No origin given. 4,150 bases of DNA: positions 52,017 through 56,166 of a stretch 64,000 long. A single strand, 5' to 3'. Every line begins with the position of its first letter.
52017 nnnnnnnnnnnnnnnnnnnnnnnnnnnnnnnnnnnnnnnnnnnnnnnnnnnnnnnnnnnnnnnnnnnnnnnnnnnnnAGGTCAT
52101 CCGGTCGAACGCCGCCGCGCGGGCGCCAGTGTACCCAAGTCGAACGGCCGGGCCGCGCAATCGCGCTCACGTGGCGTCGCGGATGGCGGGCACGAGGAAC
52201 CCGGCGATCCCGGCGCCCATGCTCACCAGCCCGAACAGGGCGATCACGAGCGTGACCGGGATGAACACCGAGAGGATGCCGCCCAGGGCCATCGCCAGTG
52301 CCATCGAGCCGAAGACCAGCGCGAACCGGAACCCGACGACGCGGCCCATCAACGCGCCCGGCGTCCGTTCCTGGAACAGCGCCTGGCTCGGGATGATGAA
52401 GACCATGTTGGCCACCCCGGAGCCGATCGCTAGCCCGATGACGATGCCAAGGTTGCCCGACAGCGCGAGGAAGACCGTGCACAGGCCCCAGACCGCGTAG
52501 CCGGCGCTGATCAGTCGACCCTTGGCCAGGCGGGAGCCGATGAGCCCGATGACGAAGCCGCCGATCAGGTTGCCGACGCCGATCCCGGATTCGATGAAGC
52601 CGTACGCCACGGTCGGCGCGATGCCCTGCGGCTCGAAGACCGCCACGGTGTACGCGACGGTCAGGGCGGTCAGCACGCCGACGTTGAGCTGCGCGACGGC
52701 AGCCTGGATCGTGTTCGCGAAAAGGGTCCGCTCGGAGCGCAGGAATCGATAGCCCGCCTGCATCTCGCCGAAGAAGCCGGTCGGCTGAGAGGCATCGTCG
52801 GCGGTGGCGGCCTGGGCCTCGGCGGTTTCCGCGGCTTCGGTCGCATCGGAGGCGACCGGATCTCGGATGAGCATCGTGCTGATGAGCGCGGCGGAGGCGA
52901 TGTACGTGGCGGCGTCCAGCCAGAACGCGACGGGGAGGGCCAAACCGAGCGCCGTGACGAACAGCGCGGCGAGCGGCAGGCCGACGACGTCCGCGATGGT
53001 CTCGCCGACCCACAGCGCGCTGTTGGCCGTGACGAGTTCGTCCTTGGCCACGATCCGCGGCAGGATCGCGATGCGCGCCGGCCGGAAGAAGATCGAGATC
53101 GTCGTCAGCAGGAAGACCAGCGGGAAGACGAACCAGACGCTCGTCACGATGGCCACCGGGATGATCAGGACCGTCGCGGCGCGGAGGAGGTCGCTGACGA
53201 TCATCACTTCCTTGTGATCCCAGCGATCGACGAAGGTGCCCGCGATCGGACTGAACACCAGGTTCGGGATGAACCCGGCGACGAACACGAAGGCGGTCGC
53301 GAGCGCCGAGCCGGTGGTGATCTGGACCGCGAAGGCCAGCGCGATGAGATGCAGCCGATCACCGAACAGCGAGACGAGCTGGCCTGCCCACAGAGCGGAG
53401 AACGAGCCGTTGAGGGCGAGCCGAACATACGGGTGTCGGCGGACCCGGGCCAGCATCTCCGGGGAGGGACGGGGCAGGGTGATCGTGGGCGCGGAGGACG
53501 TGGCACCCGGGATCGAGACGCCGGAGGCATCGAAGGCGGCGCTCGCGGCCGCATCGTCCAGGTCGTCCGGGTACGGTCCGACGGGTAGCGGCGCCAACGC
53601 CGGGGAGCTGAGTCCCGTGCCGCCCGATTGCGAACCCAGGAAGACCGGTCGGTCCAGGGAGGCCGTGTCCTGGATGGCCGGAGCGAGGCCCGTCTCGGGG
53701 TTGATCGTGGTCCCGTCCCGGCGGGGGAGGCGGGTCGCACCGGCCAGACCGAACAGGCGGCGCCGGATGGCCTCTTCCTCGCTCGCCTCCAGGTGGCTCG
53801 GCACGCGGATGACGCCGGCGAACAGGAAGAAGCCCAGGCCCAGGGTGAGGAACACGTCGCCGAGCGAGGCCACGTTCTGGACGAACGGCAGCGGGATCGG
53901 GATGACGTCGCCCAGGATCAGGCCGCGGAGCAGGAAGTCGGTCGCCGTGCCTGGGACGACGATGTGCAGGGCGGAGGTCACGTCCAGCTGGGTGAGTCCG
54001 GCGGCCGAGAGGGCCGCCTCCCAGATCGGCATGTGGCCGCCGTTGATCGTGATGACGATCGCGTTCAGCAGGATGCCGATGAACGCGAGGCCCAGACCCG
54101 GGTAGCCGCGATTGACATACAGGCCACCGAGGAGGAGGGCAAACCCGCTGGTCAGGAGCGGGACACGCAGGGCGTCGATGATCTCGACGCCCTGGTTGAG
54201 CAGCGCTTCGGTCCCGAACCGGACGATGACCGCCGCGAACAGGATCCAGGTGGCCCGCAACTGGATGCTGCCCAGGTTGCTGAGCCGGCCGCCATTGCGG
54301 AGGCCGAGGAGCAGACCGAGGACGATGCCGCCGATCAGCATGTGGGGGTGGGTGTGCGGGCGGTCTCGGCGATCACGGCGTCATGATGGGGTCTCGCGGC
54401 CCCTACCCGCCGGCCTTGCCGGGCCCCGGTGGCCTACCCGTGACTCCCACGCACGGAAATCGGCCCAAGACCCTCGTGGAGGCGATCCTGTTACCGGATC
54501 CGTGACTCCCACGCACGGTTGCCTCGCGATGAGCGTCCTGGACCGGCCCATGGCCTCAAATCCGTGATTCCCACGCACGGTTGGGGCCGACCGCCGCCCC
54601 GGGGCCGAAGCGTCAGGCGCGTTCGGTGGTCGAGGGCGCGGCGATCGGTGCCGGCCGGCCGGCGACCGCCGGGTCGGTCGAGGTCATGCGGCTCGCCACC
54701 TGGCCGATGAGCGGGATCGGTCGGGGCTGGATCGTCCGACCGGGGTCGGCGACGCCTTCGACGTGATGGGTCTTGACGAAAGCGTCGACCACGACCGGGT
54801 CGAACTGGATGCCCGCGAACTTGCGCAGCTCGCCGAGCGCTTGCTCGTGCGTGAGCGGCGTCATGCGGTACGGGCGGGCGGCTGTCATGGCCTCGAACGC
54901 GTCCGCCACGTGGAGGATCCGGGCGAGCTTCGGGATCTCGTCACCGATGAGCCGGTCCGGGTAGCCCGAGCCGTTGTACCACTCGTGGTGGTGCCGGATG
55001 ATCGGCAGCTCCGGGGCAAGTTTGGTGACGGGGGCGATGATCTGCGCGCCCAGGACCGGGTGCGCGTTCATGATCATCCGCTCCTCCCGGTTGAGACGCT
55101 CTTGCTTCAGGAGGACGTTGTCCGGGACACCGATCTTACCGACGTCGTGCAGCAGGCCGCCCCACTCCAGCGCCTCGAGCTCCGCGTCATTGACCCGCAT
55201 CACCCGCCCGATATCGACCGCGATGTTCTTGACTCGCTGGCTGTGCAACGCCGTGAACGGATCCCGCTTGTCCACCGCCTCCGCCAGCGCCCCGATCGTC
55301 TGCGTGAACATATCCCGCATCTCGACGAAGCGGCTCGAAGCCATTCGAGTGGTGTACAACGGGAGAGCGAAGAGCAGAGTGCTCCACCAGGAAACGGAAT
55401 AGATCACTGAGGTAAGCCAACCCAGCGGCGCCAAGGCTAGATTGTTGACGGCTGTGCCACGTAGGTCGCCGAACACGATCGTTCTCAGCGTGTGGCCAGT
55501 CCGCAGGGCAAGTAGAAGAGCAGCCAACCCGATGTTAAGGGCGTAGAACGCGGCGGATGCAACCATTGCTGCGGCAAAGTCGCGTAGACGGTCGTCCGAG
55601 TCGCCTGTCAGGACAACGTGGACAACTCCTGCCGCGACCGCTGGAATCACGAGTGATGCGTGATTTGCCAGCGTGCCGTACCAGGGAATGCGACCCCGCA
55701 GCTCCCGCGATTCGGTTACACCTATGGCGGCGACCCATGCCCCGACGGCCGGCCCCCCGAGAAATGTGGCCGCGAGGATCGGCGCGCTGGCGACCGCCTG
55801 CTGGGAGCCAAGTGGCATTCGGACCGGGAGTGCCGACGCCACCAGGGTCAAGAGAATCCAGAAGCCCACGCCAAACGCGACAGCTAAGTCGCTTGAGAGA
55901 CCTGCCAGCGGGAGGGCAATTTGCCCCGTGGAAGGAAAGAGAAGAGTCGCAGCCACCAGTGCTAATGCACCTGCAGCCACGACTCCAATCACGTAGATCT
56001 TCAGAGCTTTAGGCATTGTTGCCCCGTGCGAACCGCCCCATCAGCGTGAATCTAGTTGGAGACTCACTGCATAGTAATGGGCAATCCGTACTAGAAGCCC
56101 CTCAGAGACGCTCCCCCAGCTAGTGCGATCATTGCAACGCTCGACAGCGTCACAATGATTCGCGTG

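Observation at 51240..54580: Inverted triplet arrays of a 19-bp motif at 61-62 bp phasing bracket a 3.3-kb two-gene cassette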

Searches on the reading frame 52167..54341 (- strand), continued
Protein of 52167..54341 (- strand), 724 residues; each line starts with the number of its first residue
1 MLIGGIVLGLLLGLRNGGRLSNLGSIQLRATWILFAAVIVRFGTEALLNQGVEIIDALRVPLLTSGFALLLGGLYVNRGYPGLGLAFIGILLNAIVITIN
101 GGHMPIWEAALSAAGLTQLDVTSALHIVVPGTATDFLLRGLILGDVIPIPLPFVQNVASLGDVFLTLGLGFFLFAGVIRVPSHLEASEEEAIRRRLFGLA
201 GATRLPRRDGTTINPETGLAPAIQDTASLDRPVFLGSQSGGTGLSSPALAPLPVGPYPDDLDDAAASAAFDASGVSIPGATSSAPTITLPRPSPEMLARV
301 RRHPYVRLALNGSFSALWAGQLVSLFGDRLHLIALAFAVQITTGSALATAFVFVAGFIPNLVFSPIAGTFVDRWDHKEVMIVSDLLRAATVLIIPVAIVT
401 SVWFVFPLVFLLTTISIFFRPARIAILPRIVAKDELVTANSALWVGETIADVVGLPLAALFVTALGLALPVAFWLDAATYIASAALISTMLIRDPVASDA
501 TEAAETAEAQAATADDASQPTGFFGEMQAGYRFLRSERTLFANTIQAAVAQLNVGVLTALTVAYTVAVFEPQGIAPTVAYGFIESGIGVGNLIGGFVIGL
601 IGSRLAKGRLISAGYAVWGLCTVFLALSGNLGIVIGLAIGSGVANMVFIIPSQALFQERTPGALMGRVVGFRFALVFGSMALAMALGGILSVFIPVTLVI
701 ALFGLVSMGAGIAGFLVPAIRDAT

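Call 74: find_encoding_contigs(protein=P0308, flank=10000, max_places=2)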
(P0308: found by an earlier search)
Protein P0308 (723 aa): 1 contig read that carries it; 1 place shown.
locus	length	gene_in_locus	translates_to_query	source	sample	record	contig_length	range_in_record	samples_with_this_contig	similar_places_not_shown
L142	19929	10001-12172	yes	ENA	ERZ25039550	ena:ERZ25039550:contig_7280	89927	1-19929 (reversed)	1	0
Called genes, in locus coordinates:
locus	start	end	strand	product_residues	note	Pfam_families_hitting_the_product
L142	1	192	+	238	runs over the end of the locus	-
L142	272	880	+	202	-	PF01872:RibD_C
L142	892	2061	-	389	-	PF03724:META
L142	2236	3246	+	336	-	-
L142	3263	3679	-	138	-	PF04075:F420H2_quin_red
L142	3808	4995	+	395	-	PF01494:FAD_binding_3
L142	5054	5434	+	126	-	-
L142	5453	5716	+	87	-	PF01402:RHH_1 (weak), PF07878:RHH_5 (faint)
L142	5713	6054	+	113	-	PF02452:PemK_toxin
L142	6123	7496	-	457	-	-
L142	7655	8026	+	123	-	PF00903:Glyoxalase, PF22677:Ble-like_N (faint)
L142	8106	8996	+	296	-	PF03976:PPK2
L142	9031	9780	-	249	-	-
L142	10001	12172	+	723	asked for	PF17248:DUF5317, PF05977:MFS_3, PF07690:MFS_1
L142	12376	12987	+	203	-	-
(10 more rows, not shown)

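Call 80: find_encoding_contigs(protein=P0307, flank=10000, max_places=2)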
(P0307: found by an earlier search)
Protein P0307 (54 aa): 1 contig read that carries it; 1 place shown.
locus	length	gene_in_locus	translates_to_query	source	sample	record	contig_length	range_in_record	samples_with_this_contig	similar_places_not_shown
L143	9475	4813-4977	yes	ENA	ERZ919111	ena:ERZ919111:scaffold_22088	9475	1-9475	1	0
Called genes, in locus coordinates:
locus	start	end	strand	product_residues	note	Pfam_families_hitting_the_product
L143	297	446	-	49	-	-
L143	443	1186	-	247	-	-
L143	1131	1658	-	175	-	-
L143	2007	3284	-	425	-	PF09861:Lar_N, PF21113:LarA_C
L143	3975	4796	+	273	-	PF02110:HK, PF01256:Carb_kinase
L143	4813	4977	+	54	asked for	PF02581:TMP-TENI (weak)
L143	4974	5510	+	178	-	PF02581:TMP-TENI, PF03060:NMO (weak)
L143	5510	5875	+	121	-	-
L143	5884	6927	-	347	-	PF01263:Aldose_epim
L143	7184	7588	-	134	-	-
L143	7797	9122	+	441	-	PF13701:DDE_Tnp_1_4, PF01609:DDE_Tnp_1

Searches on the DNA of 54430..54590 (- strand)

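Call 66: search_dna_similar(query=window:54430-54590:-, collection=plasmids, mode=distant, max_evalue=10, max_rows=15)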
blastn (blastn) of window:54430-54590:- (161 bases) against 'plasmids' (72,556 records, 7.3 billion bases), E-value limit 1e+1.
Records with a match: 3; places in all: 3; records where one place covers at least 80% of the query: 0.
Best place of each record, by identity: 90-95% 1; 80-90% 2.
By first word of the organism name: Streptomyces 1; Paracoccus 1; Azospirillum 1.
By predicted mobility (MOB-suite, as given by PLSDB): non-mobilizable 1; conjugative 1; mobilizable 1.
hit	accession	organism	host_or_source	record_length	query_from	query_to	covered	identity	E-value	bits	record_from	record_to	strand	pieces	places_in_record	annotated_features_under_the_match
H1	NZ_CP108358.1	Streptomyces sp. NBC_01351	-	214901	56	98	27%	86.4%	1e-2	46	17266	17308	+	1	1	FAD-dependent oxidoreductase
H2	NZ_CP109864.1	Paracoccus aminovorans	bacteria,human fecal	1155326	36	66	19%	87.1%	5e+0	37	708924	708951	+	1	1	record has no annotation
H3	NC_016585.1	Azospirillum lipoferum 4B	-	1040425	103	127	16%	92.0%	5e+0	37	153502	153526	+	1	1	none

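Call 67: search_dna_similar(query=window:54430-54590:-, collection=phages, mode=distant, max_evalue=10, max_rows=15)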
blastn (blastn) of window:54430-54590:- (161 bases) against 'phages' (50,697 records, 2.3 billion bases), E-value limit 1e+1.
Records with a match: 2; places in all: 2; records where one place covers at least 80% of the query: 0.
Best place of each record, by identity: 90-95% 2.
By first word of the organism name: Microbacterium 2.
By host as written in the record: Microbacterium foliorum NRRL B-24224 SEA 1; Microbacterium paraoxydans NWU1 1.
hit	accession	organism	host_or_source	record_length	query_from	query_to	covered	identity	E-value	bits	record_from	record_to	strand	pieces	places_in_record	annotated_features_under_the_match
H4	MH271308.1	Microbacterium phage Percival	Microbacterium foliorum NRRL B-24224 SEA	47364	100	125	16%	92.3%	5e-1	39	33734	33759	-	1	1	49: DNA polymerase I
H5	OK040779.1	Microbacterium phage Gretchen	Microbacterium paraoxydans NWU1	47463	100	125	16%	92.3%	5e-1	39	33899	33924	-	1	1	48: DNA polymerase I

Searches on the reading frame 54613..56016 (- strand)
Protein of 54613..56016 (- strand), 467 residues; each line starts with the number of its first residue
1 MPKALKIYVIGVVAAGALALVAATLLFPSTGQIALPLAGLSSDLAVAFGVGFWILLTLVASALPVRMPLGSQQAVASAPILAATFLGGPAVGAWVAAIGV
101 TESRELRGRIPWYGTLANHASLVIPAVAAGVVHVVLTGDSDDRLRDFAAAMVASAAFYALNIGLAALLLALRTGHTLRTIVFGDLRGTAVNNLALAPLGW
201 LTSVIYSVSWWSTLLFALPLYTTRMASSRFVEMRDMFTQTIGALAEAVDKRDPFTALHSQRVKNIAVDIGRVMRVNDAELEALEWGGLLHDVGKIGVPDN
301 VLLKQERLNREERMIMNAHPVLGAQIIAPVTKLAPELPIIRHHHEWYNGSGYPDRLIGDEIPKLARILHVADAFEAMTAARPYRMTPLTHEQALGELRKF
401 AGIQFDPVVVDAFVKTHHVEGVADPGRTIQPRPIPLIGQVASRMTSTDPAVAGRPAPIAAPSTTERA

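Call 7: search_protein_families(library=pfam, proteins=[window:54613-56016:-])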
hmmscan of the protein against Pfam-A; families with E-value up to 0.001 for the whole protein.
window:54613-56016:- (467 aa): 3 families
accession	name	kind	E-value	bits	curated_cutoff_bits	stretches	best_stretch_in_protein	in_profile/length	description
PF13487.12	HD_5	-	2.4e-38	132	27.2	1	244-409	3-170/170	HD domain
PF01966.28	HD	-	2.5e-19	70.1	22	1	258-377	4-116/116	HD domain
PF20972.2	MASE9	-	1.7e-05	25.3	24.3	1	44-228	24-196/203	MASE9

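Call 50: find_homologous_proteins(query=window:54613-56016:-, max_evalue=1e-30)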
Query window:54613-56016:- (467 aa): 3570 proteins with E <= 1e-30 among 8000 candidates; the best 120 are listed.
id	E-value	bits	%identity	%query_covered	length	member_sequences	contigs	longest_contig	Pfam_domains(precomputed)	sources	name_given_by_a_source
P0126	1.3e-289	979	100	96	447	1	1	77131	PF20972.3,PF13487.13,PF01966.29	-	-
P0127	3.9e-250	848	81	100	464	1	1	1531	PF13487.13,PF01966.29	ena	-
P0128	9.3e-232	788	77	99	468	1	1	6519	PF13487.13,PF01966.29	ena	-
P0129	1.5e-228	777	78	96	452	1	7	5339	PF13487.13,PF01966.29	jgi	jgi:putative nucleotidyltransferase with HDIG domain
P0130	2.0e-228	777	77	97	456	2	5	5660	PF13487.13,PF01966.29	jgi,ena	jgi:putative nucleotidyltransferase with HDIG domain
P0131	8.4e-226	768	77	96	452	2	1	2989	PF13487.13,PF01966.29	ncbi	-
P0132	4.6e-221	753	77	98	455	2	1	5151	PF13487.13,PF01966.29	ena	-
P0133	6.1e-220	749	76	96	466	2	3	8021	PF13487.13,PF01966.29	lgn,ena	-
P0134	5.9e-218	742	75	96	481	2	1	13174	PF13487.13,PF01966.29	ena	-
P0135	8.0e-218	742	73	100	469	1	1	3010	PF13487.13,PF01966.29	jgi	-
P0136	1.7e-217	741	74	100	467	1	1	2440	PF13487.13,PF01966.29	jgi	-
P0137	2.7e-217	740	74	98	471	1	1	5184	PF13487.13,PF01966.29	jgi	jgi:HD-GYP domain-containing protein (c-di-GMP phosphodiesterase class II)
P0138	8.8e-217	738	75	96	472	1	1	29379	PF13487.13,PF01966.29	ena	-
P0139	2.1e-216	737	72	99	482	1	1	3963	PF13487.13,PF01966.29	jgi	jgi:HD-GYP domain-containing protein (c-di-GMP phosphodiesterase class II)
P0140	2.8e-216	737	72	98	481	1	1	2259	PF13487.13,PF01966.29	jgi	jgi:HD-GYP domain-containing protein (c-di-GMP phosphodiesterase class II)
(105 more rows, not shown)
